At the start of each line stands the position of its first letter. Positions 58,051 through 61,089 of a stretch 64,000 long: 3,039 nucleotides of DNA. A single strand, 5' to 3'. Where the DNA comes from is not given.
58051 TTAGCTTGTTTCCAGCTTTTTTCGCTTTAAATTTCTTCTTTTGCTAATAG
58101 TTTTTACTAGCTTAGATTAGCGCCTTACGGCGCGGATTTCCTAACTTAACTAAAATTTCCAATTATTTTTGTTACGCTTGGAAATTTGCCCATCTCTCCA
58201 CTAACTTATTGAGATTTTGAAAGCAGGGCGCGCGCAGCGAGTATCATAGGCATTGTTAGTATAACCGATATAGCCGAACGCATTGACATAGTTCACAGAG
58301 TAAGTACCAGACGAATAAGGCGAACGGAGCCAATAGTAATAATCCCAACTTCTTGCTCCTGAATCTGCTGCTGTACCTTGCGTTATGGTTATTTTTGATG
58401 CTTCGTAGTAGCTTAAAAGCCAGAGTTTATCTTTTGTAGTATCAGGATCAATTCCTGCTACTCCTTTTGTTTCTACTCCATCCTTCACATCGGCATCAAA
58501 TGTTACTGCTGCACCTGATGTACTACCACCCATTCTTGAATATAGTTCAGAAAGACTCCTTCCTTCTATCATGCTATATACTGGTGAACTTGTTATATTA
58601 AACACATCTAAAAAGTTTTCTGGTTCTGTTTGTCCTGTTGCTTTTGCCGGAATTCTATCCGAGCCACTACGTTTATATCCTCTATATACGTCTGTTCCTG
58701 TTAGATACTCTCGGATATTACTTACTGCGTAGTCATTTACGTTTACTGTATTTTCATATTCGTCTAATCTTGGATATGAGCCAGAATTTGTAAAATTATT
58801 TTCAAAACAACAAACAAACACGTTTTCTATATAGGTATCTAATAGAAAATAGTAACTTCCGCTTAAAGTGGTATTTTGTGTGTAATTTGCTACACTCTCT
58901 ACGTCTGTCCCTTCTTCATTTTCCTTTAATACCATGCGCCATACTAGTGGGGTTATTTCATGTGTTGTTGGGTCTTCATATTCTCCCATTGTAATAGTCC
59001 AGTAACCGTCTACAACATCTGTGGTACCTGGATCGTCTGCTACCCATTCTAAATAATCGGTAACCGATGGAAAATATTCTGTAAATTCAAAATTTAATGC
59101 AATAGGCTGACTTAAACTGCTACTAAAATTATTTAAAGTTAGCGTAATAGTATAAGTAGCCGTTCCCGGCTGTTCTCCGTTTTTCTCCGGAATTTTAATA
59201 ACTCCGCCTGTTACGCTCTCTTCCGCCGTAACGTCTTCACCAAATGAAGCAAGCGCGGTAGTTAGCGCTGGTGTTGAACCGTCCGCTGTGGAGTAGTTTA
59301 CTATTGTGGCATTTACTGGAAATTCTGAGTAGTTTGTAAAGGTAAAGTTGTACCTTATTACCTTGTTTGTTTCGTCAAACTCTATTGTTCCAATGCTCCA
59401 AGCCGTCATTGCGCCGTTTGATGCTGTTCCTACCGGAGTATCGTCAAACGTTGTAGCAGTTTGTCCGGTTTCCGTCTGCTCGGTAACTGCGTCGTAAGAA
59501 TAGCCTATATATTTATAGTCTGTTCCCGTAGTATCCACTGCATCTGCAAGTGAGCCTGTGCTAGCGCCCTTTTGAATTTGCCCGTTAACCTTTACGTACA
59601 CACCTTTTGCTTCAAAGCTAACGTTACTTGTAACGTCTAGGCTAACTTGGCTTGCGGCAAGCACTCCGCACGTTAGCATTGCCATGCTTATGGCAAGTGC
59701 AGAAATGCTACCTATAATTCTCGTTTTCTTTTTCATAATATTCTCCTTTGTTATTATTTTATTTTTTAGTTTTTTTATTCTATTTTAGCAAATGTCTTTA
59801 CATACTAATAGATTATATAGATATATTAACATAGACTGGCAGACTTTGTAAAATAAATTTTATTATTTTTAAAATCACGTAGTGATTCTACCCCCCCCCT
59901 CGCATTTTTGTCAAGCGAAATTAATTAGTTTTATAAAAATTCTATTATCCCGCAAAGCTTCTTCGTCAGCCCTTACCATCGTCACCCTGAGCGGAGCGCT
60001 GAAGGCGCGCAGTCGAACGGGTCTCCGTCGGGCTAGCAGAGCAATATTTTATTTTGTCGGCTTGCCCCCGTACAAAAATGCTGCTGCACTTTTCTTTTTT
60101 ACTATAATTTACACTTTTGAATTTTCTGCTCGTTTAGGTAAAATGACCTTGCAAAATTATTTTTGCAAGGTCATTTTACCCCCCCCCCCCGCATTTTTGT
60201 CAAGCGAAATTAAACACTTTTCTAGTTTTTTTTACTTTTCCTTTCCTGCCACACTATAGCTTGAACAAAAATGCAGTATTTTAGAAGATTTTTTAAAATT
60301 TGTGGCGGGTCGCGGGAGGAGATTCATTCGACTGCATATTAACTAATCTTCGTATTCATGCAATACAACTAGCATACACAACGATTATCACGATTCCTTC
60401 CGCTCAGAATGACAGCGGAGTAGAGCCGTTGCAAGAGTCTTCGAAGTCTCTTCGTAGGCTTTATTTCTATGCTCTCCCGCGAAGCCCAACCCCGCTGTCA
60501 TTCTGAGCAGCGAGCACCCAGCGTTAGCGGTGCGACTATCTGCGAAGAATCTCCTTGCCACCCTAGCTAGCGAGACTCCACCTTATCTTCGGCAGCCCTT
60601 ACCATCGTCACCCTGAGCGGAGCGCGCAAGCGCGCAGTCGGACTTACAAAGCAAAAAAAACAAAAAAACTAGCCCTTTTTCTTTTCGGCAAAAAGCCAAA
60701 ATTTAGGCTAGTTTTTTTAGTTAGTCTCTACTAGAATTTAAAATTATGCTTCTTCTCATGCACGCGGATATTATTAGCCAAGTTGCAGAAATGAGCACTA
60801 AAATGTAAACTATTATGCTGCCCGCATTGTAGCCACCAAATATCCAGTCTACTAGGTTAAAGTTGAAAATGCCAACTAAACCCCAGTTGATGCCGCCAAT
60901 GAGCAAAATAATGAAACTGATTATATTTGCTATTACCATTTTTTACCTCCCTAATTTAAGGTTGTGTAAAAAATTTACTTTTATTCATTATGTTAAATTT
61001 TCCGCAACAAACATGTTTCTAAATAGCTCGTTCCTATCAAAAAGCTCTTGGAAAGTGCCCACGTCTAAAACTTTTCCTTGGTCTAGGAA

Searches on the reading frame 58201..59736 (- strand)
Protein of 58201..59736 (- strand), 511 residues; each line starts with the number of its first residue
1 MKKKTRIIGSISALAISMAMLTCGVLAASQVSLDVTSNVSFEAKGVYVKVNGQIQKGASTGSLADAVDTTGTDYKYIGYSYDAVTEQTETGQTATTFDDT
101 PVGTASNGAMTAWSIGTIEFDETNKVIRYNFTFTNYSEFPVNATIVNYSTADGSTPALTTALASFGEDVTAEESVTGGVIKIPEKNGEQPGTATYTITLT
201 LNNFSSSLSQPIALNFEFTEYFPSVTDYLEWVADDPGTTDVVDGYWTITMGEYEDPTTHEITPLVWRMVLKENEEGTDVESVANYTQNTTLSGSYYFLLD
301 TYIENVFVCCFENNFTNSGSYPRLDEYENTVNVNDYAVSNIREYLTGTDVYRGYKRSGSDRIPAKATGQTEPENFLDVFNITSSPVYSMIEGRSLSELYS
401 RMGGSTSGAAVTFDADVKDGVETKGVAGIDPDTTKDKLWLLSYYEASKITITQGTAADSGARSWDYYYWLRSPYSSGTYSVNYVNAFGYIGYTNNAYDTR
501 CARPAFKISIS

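Call 6: search_protein_families(library=pfam, proteins=[window:58201-59736:-], max_evalue=0.01)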
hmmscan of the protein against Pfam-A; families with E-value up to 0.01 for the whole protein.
window:58201-59736:- (511 aa): 1 family
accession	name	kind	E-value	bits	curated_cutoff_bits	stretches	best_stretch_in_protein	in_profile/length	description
PF19789.6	DUF6273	-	3.6e-11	43.6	23.5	1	326-509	23-171/172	Domain of unknown function (DUF6273)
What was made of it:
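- Checked: The gene at 58201-59736 (-) encodes 511 aa with a DUF6273 domain at E 3.6e-11 (call 6).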

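Call 9: find_homologous_proteins(query=window:58201-59736:-)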
Query window:58201-59736:- (511 aa): 177 proteins with E <= 0.001 among 8000 candidates; the best 120 are listed.
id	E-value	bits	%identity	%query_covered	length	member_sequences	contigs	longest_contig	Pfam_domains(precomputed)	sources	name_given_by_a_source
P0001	0.0e+0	1115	98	100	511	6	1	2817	PF19789.7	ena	-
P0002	2.9e-288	974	89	100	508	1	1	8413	PF19789.7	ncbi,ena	-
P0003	1.6e-279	946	86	100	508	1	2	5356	PF19789.7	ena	-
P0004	1.8e-274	929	86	100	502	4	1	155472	PF19789.7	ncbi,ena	-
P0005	4.7e-268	908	84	100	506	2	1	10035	PF19789.7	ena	-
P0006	4.8e-268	908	85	100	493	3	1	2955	PF19789.7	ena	-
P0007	2.2e-267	906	85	100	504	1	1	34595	PF19789.7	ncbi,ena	-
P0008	2.9e-267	905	83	100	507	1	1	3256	PF19789.7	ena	-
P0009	7.5e-265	897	84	100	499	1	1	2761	PF19789.7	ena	-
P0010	7.9e-263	891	84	100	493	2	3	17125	PF19789.7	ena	-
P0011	4.6e-260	881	83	100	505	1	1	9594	PF19789.7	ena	-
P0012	7.8e-260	881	83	100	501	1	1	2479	PF19789.7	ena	-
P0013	1.8e-259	879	82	100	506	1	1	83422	PF19789.7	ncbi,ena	-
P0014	5.5e-257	871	83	100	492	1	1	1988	PF19789.7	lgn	-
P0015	1.1e-255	867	82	100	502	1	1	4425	PF19789.7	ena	-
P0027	1.7e-242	823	78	100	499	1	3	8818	PF19789.7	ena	-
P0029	3.0e-238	809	77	100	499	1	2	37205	PF19789.7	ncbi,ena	-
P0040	1.0e-154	534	54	100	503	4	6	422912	PF19789.7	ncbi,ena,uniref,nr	ncbi:MAG TPA: hypothetical protein IAA62_02495 [Candidatus Caccopulliclostridium gallistercoris]|uni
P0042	3.8e-152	526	54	100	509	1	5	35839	PF19789.7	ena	-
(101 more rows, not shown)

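Call 13: find_encoding_contigs(protein=window:58201-59736:-, flank=3000, max_places=10)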
Protein window:58201-59736:- (511 aa): 6 contigs read that carry it; 3 places shown.
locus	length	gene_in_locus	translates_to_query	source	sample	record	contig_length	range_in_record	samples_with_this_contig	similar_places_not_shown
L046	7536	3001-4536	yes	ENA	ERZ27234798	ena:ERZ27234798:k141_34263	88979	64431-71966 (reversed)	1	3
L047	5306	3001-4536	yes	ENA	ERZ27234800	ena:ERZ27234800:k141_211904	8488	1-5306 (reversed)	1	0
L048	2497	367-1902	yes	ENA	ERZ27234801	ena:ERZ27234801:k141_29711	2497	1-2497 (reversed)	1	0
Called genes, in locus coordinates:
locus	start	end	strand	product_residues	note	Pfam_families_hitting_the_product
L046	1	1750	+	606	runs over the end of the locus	PF00664:ABC_membrane, PF02463:SMC_N (faint), PF00005:ABC_tran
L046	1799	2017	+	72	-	PF04070:DUF378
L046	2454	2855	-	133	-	-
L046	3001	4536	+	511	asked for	PF19789:DUF6273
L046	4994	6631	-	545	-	PF00749:tRNA-synt_1c, PF19269:Anticodon_2 (weak)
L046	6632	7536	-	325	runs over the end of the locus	-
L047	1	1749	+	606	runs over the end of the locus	PF00664:ABC_membrane, PF02463:SMC_N (faint), PF00005:ABC_tran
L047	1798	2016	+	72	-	PF04070:DUF378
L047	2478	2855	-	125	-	-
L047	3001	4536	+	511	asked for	PF19789:DUF6273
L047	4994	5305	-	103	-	?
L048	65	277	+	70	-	-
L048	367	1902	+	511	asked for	PF19789:DUF6273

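Call 14: find_encoding_contigs(protein=P0001, flank=3000, max_places=10)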
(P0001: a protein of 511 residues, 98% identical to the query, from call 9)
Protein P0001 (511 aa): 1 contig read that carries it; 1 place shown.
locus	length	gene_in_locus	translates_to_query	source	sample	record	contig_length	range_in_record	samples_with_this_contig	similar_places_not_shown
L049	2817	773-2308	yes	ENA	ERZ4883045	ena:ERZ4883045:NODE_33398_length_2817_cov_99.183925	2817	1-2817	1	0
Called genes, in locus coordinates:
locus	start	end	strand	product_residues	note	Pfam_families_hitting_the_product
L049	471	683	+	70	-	-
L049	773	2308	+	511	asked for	PF19789:DUF6273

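Call 32: list_cluster_members(proteins=[P0004, P0002, P0007, P0013, P0029, P0040])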
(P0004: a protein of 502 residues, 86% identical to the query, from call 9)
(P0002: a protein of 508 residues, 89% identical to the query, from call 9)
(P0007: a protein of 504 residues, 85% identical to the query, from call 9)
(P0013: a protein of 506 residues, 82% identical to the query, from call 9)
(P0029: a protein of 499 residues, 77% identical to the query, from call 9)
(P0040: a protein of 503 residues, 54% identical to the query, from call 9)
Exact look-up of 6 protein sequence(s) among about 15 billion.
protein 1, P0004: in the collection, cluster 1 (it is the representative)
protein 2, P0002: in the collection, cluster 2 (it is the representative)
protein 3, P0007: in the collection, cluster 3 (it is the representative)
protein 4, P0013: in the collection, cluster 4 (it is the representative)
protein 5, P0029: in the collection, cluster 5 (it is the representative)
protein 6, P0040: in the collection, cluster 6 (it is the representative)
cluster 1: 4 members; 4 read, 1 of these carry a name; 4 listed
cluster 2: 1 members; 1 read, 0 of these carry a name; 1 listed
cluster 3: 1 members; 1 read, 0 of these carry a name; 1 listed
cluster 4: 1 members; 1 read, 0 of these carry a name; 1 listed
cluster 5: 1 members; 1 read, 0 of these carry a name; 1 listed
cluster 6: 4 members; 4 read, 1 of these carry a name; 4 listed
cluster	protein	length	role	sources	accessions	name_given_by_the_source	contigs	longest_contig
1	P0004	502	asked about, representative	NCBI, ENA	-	-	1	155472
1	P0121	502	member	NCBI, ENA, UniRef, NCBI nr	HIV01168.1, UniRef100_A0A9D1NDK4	MAG TPA: hypothetical protein IAA62_01260 [Candidatus Caccopulliclostridium ... | DUF6273 domain-containing protein n=1 Tax=Candidatus Caccopulliclostridium gallistercoris ... | hypothetical protein [Candidatus Caccopulliclostridium gallistercoris]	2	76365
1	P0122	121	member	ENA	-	-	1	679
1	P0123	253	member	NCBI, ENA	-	-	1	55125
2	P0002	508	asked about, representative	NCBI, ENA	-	-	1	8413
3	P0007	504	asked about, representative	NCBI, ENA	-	-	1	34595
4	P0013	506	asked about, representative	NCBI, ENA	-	-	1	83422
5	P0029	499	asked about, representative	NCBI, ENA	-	-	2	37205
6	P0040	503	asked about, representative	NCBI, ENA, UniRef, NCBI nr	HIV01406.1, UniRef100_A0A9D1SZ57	MAG TPA: hypothetical protein IAA62_02495 [Candidatus Caccopulliclostridium ... | DUF6273 domain-containing protein n=1 Tax=Candidatus Caccopulliclostridium gallistercoris ... | hypothetical protein [Candidatus Caccopulliclostridium gallistercoris]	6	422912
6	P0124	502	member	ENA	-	-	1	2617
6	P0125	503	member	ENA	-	-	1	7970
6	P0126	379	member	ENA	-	-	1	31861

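Call 34: find_encoding_contigs(protein=P0004, flank=3000, max_places=6)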
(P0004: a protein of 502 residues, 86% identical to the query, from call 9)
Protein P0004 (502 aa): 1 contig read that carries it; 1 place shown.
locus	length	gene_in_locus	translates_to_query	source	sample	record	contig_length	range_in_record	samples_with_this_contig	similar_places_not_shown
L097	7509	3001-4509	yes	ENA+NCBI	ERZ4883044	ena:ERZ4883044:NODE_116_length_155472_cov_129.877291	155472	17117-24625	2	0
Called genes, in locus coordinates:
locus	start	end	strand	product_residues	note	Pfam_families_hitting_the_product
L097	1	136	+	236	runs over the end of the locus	PF04002:RadC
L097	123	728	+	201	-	PF02677:QueH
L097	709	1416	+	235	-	PF10502:Peptidase_S26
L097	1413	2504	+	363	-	PF01926:MMR_HSR1, PF02421:FeoB_N, PF06071:YchF-GTPase_C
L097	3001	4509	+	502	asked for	PF19789:DUF6273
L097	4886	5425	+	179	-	-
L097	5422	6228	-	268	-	-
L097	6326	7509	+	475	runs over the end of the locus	PF03237:Terminase_6N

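Call 35: find_encoding_contigs(protein=P0013, flank=3000, max_places=6)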
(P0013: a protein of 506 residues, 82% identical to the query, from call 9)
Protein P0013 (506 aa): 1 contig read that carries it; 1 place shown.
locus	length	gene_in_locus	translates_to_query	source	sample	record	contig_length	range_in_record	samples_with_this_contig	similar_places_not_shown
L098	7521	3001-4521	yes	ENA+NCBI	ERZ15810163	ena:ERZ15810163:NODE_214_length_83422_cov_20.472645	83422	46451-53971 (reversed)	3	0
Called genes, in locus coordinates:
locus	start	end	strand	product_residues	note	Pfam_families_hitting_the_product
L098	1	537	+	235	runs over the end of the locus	PF10502:Peptidase_S26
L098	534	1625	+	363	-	PF01926:MMR_HSR1, PF02421:FeoB_N, PF06071:YchF-GTPase_C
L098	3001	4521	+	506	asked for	PF19789:DUF6273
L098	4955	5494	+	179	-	PF08281:Sigma70_r4_2 (faint)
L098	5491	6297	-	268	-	-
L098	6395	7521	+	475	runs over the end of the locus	PF03237:Terminase_6N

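Call 37: find_encoding_contigs(protein=P0010, flank=1500, max_places=6)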
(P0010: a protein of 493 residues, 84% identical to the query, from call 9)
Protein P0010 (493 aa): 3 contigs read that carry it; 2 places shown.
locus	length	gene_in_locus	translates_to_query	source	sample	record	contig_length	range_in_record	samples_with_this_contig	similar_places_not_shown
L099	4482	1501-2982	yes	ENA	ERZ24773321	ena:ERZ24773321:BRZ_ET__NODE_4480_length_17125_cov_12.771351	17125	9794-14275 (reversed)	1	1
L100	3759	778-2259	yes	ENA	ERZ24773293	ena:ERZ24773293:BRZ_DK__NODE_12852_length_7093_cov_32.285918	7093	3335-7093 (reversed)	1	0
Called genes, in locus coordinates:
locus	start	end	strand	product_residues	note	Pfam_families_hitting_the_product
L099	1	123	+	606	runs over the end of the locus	PF00664:ABC_membrane, PF00005:ABC_tran, PF02463:SMC_N (faint)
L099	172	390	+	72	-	PF04070:DUF378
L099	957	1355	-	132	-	-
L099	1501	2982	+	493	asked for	PF19789:DUF6273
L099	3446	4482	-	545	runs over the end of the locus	PF00749:tRNA-synt_1c, PF19269:Anticodon_2 (weak)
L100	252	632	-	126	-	-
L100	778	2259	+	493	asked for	PF19789:DUF6273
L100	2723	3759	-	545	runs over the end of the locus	PF00749:tRNA-synt_1c, PF19269:Anticodon_2 (weak)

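Call 38: find_encoding_contigs(protein=P0007, flank=1500, max_places=6)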
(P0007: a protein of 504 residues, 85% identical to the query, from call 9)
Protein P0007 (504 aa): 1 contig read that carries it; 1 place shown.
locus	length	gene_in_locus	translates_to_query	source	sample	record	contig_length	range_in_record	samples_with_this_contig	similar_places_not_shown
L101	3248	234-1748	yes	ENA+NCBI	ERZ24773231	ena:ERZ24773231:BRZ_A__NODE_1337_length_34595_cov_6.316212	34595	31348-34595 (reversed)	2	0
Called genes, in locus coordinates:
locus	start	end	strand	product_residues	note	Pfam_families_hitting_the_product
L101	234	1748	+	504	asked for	PF19789:DUF6273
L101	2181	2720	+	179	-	-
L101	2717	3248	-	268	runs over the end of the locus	-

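Call 39: find_encoding_contigs(protein=P0002, flank=1500, max_places=6)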
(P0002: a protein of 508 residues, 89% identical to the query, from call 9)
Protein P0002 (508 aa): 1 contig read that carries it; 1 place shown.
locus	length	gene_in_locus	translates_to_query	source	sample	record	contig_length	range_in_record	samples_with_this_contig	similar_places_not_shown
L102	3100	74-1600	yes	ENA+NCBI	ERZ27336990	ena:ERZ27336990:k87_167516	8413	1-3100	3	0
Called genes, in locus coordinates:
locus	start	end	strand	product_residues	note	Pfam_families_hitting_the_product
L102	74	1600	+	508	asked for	PF19789:DUF6273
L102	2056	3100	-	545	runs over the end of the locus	PF00749:tRNA-synt_1c, PF19269:Anticodon_2 (weak)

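Call 40: find_encoding_contigs(protein=P0005, flank=1500, max_places=6)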
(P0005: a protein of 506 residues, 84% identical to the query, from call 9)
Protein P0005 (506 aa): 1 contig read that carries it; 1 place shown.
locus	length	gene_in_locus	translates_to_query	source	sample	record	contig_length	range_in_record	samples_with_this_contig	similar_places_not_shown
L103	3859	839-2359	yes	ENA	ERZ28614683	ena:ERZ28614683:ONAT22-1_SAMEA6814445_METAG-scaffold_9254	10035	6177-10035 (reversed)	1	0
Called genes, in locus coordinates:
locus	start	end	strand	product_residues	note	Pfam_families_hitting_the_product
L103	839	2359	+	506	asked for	PF19789:DUF6273 (weak)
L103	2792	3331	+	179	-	-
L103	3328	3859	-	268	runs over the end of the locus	-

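Call 45: search_protein_families(library=ncbifam, proteins=[window:58201-59736:-], max_evalue=0.01)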
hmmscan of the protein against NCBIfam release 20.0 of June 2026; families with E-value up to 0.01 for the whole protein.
window:58201-59736:- (511 aa): 0 families

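Call 60: predict_structure(alignment_id=A1)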
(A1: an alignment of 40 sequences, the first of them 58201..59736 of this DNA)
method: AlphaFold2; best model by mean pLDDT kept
length: 511 residues; sequences in the alignment: 40
mean_pLDDT: 81.8   pTM: 0.64
mean pLDDT of the five models: 81.8, 81.2, 80.4, 78.7, 77.1
residues with pLDDT >= 90: 217; 70-90: 171; 50-70: 103; < 50: 20
segments of 3 or more residues with pLDDT < 50: 1-4, 21-28, 89-96
pLDDT, mean of each block of 10 residues (from residue 1): 54 60 45 59 70 83 72 71 59 51 65 69 79 85 75 62 75 79 81 87 68 75 81 77 85 94 97 89 91 96 94 91 92 94 98 95 94 97 91 94 89 92 88 96 96 89 93 79 95 92 96 82
secondary structure, 60 per line:
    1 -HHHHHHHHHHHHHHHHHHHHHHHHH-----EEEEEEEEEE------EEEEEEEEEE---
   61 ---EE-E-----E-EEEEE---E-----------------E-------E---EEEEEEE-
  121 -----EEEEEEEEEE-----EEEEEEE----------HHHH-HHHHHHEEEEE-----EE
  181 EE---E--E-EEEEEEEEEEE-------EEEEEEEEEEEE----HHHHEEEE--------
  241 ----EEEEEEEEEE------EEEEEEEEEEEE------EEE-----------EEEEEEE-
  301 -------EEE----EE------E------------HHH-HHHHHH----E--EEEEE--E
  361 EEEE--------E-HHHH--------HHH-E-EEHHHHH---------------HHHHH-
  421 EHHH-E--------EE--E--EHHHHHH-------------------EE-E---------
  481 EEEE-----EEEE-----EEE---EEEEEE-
elements in order: H2-26 E32-41 E48-57 E75-79 E113-119 E126-135 E141-147 H158-161 H163-168 E169-173 E179-182 E191-201 E209-220 H225-228 E229-232 E245-254 E261-272 E279-281 E293-299 E308-310 H340-345 E353-357 E360-364 H375-378 H395-399 H415-419 H443-448 E481-484 E490-493 E499-501 E505-510

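Call 62: fold_search(model_id=the predicted structure, library=pdb)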
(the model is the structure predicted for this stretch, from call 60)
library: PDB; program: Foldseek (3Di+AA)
matches with E <= 10: 720; with E <= 0.001: 1
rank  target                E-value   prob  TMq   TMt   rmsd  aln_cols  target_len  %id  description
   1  9qa6                  2.8e-05  1.00  0.28  0.18  10.1       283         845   17  Cryo-EM structure of Thomasclavelia ramosa IgA peptidase (IgAse) active site mutant (S32-N876) (released 2025-06-25)
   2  6r7e                  1.1e-03  0.97  0.15  0.36  12.9       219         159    7  N-terminally reversed variant of FimA E. coli with alanine insertion at position 20 (released 2020-05-06)
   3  4hss_B                4.0e-03  0.08  0.07  0.09  25.6       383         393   10  Structure of the Full-Length Major Pilin SpaD from Corynebacterium diphtheriae (released 2013-11-13)
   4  4p0d                  4.7e-03  0.08  0.08  0.09  26.3       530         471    9  The T6 backbone pilin of serotype M6 Streptococcus pyogenes has a modular three-domain structure decorated with variable (released 2014-08-27)
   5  6r74                  7.0e-03  0.85  0.15  0.36  12.3       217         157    7  N-terminally reversed variant of FimA E. coli (released 2020-05-06)
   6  4pkm                  8.2e-03  0.08  0.06  0.10  29.1       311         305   10  Crystal Structure of Bacillus thuringiensis Cry51Aa1 Protoxin at 1.65 Angstroms Resolution (released 2015-06-03)
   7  5lp9                  1.8e-02  0.75  0.15  0.36   9.7       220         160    7  FimA wt from S. flexneri (released 2017-12-20)
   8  7w7i_D                2.1e-02  0.44  0.12  0.17  11.8       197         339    9  Crystal Structure of shaft pilin PitB from pilus islet-2 of Streptococcus oralis (released 2022-06-01)
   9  2m5g_MODEL_1_A        2.2e-02  0.87  0.17  0.42   8.4       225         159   10  Solution structure of FimA wt (released 2013-11-13)
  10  7w7i_F                2.2e-02  0.10  0.10  0.13  21.9       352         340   10  Crystal Structure of shaft pilin PitB from pilus islet-2 of Streptococcus oralis (released 2022-06-01)
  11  5nkt                  2.5e-02  0.80  0.16  0.40   8.5       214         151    7  FimA wt from E. coli (released 2018-05-16)
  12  6bbt_B                2.8e-02  0.18  0.13  0.20  16.5       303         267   12  Structure of the major pilin protein (T-13) from Streptococcus pyogenes serotype GAS131465 (released 2018-10-24)
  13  3gld_A                3.1e-02  0.20  0.11  0.15  13.8       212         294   11  Crystal Structure of the Major Pilin from Streptococcus pyogenes E117A mutant (released 2009-06-02)
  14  7w7i_E                3.1e-02  0.07  0.10  0.13  22.8       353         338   11  Crystal Structure of shaft pilin PitB from pilus islet-2 of Streptococcus oralis (released 2022-06-01)
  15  6owo_M                3.1e-02  0.05  0.06  0.08  26.7       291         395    6  CRYO-EM STRUCTURE OF PHOSPHORYLATED AP-2 CORE BOUND TO NECAP (released 2019-09-11)
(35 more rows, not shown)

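Call 67: find_encoding_contigs(protein=P0040, flank=1200, max_places=10)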
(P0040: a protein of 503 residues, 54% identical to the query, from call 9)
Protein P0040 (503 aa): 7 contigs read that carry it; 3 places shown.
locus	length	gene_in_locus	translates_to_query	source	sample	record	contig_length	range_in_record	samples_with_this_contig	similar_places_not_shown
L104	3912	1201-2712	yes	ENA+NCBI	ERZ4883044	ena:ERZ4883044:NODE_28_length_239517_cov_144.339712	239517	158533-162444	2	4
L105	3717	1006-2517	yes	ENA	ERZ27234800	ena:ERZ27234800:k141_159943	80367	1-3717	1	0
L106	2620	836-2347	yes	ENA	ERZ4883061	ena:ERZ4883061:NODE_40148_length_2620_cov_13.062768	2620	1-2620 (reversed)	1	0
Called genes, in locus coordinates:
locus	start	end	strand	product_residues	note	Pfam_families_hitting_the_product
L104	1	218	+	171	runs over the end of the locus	-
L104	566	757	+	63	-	-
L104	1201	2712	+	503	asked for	PF19789:DUF6273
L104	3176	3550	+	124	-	PF00164:Ribosom_S12_S23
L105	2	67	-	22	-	?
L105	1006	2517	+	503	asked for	PF19789:DUF6273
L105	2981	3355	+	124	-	PF00164:Ribosom_S12_S23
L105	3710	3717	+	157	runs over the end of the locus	PF00177:Ribosomal_S7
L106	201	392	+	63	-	-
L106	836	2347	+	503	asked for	PF19789:DUF6273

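Call 70: find_encoding_contigs(protein=P0027, flank=1200, max_places=10)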
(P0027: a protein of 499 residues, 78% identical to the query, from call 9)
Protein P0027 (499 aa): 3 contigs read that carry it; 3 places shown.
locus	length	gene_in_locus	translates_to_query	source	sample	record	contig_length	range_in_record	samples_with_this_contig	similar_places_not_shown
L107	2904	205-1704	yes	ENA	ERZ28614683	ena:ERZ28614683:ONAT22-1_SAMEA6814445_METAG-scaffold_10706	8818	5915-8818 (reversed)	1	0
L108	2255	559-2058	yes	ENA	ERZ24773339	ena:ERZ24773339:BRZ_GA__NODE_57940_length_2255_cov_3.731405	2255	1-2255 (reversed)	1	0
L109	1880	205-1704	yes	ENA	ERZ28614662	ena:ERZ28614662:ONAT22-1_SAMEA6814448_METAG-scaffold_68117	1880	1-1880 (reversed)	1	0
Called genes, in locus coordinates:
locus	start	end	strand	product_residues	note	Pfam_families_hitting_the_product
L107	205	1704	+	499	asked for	PF19789:DUF6273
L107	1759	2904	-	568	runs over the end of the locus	PF13522:GATase_6, PF13537:GATase_7, PF01380:SIS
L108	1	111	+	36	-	?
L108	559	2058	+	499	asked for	PF19789:DUF6273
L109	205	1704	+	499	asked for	PF19789:DUF6273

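Call 71: find_encoding_contigs(protein=P0042, flank=1200, max_places=10)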
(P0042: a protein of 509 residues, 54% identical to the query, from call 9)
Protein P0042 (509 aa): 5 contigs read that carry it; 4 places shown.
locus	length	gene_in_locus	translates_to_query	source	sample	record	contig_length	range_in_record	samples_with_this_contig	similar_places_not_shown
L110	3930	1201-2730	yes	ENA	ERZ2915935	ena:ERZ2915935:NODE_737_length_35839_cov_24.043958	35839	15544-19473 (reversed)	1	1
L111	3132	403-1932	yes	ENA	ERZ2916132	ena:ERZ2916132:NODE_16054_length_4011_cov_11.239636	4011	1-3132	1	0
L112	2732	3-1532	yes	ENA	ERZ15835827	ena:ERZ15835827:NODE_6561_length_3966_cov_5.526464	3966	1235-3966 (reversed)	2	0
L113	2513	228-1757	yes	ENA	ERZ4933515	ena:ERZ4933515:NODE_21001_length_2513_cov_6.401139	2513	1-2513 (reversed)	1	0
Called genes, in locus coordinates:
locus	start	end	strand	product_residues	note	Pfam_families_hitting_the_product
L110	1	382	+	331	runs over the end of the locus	PF01368:DHH, PF02272:DHHA1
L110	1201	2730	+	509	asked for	PF19789:DUF6273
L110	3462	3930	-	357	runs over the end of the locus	-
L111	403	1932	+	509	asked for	PF19789:DUF6273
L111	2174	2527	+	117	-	-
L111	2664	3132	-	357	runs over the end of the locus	PF21461:HL_N-beta (weak)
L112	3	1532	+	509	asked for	PF19789:DUF6273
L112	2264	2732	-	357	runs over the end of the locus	PF21461:HL_N-beta (faint)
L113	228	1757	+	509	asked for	PF19789:DUF6273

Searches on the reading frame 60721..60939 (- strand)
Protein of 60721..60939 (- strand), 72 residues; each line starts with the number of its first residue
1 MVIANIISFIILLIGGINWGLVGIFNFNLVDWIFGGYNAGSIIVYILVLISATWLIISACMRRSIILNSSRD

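Call 6: search_protein_families(library=pfam, proteins=[window:60721-60939:-], max_evalue=0.01)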
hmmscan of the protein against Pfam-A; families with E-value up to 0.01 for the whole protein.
window:60721-60939:- (72 aa): 1 family
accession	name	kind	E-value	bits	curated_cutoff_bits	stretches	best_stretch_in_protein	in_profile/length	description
PF04070.17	DUF378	-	6.1e-15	55.3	25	1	4-58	3-58/60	Domain of unknown function (DUF378)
